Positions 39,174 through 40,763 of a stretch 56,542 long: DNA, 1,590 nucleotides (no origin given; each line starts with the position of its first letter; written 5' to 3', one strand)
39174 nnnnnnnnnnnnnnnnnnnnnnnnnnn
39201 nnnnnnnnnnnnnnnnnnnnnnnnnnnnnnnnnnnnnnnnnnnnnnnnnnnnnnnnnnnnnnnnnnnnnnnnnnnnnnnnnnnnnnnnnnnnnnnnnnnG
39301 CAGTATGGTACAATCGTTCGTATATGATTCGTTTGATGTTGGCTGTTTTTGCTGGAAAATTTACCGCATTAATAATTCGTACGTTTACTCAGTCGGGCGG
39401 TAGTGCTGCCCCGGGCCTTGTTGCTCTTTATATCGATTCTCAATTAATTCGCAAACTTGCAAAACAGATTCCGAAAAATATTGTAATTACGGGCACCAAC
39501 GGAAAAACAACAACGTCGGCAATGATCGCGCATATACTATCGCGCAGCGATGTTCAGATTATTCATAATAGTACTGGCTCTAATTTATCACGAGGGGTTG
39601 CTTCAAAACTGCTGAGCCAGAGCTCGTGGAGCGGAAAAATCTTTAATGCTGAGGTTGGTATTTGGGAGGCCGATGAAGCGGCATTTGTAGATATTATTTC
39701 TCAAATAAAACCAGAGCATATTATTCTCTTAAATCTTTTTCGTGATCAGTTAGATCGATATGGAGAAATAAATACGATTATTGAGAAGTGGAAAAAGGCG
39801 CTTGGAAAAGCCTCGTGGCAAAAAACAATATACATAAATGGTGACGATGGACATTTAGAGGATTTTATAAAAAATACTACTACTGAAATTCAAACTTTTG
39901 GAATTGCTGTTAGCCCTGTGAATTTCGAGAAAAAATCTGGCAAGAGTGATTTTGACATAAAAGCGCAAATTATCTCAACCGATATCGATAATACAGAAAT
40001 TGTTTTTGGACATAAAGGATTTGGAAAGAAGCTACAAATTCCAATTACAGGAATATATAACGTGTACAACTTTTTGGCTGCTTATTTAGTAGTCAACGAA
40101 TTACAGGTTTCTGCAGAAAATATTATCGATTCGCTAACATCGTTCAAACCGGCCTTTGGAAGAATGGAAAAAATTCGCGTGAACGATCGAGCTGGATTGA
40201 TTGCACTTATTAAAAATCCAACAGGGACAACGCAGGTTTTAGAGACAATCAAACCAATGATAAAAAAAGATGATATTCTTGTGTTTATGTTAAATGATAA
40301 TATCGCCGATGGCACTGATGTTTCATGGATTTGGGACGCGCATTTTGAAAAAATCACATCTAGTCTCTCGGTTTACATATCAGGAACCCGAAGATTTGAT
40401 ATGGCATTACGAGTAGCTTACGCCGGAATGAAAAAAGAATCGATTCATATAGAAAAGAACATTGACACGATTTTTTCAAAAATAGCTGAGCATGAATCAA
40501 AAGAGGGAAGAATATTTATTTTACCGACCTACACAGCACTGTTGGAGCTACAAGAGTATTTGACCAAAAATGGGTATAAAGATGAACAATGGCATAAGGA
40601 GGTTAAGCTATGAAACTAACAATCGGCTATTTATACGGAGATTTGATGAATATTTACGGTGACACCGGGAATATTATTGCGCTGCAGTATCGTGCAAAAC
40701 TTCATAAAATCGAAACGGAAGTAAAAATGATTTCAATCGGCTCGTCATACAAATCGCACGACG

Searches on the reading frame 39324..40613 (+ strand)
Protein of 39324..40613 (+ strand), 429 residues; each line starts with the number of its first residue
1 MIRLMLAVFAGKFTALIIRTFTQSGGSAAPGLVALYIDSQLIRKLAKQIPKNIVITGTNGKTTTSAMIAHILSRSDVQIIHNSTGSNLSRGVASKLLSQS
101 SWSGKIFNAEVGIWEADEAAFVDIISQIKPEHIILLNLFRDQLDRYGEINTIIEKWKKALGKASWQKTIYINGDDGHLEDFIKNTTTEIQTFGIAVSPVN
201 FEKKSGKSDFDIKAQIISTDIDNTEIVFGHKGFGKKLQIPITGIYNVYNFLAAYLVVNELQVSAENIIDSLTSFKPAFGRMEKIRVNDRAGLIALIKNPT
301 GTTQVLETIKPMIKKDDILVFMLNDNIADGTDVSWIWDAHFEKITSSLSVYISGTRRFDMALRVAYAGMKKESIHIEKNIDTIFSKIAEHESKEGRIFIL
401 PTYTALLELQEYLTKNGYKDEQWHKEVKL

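Call 3: search_protein_families(library=pfam, proteins=[window:39324-40613:+], max_evalue=0.01)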
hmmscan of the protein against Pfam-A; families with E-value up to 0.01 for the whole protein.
window:39324-40613:+ (429 aa): 2 families
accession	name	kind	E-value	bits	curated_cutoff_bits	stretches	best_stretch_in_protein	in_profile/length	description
PF08353.15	MurT_C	-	4.7e-32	110.7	25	1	295-406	1-110/110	MurT ligase C-terminal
PF08245.18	Mur_ligase_M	-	3e-20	73.5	24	1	55-256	1-199/200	Mur ligase middle domain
